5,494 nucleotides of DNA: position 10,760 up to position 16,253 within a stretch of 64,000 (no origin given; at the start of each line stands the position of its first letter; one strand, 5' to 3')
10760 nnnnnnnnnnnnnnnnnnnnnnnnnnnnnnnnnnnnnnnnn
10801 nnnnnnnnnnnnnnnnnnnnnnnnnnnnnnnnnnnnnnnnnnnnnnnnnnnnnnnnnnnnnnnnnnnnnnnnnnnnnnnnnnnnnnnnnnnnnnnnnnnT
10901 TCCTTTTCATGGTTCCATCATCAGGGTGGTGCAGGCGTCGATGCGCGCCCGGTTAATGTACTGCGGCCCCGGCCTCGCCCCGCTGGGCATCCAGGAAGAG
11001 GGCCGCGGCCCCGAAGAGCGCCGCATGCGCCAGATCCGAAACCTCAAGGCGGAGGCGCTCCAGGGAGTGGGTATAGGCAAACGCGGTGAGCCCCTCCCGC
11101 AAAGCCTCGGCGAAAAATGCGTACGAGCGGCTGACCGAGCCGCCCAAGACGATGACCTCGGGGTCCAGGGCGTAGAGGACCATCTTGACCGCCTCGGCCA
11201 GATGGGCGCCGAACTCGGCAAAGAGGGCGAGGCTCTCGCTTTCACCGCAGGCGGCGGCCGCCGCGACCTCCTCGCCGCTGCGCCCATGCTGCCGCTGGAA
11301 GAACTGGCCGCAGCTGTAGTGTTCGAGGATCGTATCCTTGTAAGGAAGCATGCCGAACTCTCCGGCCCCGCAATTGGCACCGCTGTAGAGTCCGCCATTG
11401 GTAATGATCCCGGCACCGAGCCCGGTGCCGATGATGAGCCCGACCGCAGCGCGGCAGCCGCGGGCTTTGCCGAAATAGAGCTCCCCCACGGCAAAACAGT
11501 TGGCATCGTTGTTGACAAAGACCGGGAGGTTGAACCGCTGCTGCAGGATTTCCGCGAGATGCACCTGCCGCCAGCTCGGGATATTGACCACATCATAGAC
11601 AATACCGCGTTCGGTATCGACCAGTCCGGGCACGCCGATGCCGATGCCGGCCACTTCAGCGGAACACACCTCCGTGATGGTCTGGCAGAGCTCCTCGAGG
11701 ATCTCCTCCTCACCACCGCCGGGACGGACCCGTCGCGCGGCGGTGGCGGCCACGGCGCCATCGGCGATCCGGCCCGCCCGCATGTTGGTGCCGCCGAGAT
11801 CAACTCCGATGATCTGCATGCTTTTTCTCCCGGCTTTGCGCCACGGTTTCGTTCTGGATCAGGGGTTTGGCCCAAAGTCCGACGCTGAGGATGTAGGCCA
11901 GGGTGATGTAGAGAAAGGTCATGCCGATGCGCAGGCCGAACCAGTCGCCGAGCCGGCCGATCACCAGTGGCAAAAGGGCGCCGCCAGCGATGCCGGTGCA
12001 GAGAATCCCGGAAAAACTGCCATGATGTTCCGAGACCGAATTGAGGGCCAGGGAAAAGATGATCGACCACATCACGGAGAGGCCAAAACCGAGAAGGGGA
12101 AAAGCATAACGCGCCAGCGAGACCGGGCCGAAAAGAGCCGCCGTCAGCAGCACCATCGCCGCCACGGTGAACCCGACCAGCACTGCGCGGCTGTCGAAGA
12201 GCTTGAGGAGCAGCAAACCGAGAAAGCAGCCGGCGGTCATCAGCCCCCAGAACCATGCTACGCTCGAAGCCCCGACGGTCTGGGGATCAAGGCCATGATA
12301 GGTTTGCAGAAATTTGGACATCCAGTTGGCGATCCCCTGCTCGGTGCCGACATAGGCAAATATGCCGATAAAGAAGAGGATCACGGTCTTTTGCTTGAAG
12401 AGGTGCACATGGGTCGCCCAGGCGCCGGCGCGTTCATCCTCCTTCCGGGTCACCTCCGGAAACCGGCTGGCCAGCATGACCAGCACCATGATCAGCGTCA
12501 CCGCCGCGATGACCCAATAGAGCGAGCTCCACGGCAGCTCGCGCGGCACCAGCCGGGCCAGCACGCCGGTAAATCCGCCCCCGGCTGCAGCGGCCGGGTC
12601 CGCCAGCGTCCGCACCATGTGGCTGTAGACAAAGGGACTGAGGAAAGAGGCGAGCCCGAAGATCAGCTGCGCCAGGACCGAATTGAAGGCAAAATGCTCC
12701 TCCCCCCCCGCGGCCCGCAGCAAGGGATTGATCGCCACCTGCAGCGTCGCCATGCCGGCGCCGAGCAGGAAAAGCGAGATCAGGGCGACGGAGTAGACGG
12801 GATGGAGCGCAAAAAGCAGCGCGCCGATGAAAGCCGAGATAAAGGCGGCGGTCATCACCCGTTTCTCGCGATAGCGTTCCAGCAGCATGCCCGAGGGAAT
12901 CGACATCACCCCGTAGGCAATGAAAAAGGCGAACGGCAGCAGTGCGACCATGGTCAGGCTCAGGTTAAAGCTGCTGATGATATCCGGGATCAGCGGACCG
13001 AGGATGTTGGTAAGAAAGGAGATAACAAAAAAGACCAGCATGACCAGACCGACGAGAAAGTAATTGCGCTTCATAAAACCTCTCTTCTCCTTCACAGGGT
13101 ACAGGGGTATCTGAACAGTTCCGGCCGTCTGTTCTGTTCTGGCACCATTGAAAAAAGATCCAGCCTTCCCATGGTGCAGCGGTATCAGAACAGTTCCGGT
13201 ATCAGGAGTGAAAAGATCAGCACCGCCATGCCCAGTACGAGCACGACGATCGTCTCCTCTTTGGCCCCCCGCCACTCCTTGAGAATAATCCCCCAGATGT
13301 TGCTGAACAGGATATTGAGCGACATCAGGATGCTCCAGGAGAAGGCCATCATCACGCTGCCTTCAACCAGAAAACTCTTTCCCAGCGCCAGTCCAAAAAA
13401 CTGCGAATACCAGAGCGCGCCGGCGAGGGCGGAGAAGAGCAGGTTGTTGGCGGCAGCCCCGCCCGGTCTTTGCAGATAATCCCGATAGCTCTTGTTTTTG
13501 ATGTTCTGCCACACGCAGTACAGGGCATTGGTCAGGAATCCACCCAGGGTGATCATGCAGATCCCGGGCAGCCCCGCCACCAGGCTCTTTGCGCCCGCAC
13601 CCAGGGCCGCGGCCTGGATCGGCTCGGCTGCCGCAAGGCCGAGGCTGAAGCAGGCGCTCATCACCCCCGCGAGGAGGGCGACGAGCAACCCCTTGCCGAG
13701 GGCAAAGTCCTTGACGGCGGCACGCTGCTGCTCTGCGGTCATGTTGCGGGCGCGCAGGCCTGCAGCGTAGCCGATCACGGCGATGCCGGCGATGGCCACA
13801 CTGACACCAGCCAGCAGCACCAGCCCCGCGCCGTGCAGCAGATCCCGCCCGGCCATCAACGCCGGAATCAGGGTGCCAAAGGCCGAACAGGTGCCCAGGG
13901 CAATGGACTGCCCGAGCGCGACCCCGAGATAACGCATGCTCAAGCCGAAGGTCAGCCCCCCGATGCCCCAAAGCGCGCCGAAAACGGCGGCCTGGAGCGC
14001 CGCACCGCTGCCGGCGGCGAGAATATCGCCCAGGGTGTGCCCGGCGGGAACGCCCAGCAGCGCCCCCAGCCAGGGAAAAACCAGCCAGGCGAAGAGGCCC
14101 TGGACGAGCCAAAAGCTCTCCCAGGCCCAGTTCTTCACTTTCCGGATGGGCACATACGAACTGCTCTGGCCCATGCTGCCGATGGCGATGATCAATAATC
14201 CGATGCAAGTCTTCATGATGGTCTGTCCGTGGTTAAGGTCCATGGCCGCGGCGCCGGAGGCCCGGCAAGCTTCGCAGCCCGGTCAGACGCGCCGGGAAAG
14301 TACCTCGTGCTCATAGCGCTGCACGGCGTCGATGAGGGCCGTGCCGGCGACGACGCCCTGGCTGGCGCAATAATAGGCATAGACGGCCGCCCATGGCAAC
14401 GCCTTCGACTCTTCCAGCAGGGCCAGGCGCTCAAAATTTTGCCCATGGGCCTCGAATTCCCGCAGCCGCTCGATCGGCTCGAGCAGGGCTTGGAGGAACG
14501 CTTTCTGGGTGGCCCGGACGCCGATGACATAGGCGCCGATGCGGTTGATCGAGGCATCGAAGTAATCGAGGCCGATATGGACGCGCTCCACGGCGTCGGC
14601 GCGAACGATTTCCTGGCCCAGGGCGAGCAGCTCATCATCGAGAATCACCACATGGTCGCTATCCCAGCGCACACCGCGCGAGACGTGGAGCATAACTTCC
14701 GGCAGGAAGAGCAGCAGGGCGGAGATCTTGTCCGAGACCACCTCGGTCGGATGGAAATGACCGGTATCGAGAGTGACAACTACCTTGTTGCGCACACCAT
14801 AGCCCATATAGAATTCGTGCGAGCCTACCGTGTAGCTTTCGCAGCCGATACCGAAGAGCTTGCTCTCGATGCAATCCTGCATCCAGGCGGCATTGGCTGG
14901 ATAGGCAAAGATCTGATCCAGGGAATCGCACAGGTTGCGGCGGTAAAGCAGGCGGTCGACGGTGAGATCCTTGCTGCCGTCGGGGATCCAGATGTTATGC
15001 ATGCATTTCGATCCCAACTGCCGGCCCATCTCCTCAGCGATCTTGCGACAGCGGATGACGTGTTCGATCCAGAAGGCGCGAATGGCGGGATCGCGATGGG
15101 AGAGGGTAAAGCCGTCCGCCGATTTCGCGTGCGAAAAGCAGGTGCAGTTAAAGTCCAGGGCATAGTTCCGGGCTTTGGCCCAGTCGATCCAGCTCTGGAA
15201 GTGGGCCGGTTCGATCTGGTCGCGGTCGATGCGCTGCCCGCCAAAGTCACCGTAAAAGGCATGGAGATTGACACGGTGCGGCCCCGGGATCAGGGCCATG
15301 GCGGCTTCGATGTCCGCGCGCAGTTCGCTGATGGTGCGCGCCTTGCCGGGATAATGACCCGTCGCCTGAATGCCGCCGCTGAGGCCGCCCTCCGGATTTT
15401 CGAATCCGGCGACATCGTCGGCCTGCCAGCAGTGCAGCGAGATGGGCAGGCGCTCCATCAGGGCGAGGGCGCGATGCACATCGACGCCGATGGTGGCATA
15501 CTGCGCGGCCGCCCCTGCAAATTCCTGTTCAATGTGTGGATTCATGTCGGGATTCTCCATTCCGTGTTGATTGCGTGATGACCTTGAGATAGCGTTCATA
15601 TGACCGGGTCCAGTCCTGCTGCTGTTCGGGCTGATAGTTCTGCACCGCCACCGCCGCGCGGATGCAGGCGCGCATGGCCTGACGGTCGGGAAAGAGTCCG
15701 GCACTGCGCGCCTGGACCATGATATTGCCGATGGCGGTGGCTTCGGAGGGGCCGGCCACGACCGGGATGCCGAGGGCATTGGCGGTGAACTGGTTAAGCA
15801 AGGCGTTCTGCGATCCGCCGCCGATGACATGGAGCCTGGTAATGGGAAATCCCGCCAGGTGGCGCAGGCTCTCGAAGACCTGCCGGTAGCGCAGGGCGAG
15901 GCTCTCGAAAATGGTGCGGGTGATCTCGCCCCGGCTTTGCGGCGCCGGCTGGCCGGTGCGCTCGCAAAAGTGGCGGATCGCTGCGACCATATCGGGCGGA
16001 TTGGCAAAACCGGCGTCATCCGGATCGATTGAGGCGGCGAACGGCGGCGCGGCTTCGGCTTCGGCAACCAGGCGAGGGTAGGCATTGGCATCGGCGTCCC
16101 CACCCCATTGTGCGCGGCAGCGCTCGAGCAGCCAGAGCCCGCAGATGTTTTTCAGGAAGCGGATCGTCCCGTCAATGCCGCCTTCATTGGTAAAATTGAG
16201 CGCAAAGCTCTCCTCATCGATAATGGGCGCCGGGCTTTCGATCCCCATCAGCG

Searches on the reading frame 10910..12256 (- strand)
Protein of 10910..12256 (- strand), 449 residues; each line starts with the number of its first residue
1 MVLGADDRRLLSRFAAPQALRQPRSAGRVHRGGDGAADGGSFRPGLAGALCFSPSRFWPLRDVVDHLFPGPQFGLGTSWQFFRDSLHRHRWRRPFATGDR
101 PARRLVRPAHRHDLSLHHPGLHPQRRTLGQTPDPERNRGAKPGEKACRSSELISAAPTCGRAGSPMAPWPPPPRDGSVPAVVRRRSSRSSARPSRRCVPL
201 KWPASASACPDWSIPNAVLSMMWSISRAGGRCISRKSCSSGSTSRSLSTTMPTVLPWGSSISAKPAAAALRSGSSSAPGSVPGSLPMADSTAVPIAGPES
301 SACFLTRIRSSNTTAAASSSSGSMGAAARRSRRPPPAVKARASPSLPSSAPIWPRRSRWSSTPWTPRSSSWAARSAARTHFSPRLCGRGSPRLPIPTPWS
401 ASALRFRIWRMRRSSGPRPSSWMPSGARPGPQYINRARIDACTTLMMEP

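Call 5: search_protein_families(library=pfam, proteins=[window:10910-12256:-], max_evalue=0.01)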
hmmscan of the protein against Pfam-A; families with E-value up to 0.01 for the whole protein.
window:10910-12256:- (449 aa): 0 families

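Call 37: search_protein_families(library=pfam, proteins=[window:10910-12256:-], max_evalue=5)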
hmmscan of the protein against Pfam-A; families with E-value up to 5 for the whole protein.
window:10910-12256:- (449 aa): 1 family
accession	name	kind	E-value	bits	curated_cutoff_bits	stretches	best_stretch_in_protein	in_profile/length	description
PF23355.1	IFT52_GIFT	-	0.024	14.1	27.2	1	214-281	124-188/246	IFT52 GIFT domain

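Call 38: search_protein_families(library=ncbifam, proteins=[window:10910-12256:-], max_evalue=1)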
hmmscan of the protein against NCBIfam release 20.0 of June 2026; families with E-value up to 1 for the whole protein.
window:10910-12256:- (449 aa): 0 families

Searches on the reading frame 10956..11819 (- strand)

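Call 19: search_protein_families(library=pfam, proteins=[window:10956-11819:-], max_evalue=0.01)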
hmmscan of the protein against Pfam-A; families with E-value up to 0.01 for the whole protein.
window:10956-11819:- (288 aa): 1 family
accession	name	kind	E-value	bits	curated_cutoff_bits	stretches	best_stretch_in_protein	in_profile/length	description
PF00480.26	ROK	-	2.3e-42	146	22.9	1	4-277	2-293/294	ROK family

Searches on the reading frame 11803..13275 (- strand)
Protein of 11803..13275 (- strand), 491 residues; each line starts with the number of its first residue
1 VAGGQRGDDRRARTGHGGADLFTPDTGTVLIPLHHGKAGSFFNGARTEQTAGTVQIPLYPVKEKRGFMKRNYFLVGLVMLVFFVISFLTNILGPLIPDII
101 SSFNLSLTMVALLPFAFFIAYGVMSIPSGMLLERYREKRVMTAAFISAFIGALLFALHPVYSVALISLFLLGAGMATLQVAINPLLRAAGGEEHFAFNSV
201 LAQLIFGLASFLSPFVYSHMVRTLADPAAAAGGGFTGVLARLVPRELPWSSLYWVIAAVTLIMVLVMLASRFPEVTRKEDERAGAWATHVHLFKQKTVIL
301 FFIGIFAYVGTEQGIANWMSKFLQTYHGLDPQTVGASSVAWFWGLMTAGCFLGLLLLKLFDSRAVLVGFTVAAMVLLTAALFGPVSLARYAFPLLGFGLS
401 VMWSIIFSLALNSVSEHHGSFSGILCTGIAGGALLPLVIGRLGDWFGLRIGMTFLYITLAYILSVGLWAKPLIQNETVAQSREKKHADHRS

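Call 6: search_protein_families(library=pfam, proteins=[window:11803-13275:-], max_evalue=0.01)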
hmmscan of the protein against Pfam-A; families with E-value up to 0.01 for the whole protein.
window:11803-13275:- (491 aa): 1 family
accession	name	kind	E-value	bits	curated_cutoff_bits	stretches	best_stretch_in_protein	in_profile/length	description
PF07690.21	MFS_1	-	7.2e-30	104.5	33.4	1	78-427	1-337/347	Major Facilitator Superfamily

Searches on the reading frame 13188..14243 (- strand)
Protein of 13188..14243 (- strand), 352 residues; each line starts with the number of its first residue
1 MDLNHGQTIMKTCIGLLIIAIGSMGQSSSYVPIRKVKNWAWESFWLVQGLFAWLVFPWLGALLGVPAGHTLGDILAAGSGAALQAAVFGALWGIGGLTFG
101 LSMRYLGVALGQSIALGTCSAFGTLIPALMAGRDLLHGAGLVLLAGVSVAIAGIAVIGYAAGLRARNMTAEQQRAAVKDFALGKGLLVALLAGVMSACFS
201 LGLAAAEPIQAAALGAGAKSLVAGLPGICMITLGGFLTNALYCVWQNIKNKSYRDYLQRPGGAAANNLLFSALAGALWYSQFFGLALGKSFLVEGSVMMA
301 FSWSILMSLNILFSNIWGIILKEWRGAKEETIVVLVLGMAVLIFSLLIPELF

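Call 5: search_protein_families(library=pfam, proteins=[window:13188-14243:-], max_evalue=0.01)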
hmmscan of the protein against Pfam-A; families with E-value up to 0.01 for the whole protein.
window:13188-14243:- (352 aa): 1 family
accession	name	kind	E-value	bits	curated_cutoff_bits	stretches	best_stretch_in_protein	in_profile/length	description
PF06379.18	RhaT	-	1.1e-53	183.2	27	1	14-345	7-334/344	L-rhamnose-proton symport protein (RhaT)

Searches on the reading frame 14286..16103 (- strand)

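Call 5: search_protein_families(library=pfam, proteins=[window:14286-16103:-], max_evalue=0.01)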
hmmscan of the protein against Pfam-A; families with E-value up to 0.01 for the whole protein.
window:14286-16103:- (606 aa): 1 family
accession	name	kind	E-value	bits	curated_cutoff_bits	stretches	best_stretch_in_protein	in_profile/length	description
PF06134.17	RhaA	-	2.8e-186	620.2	22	1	191-605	3-417/417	L-rhamnose isomerase (RhaA)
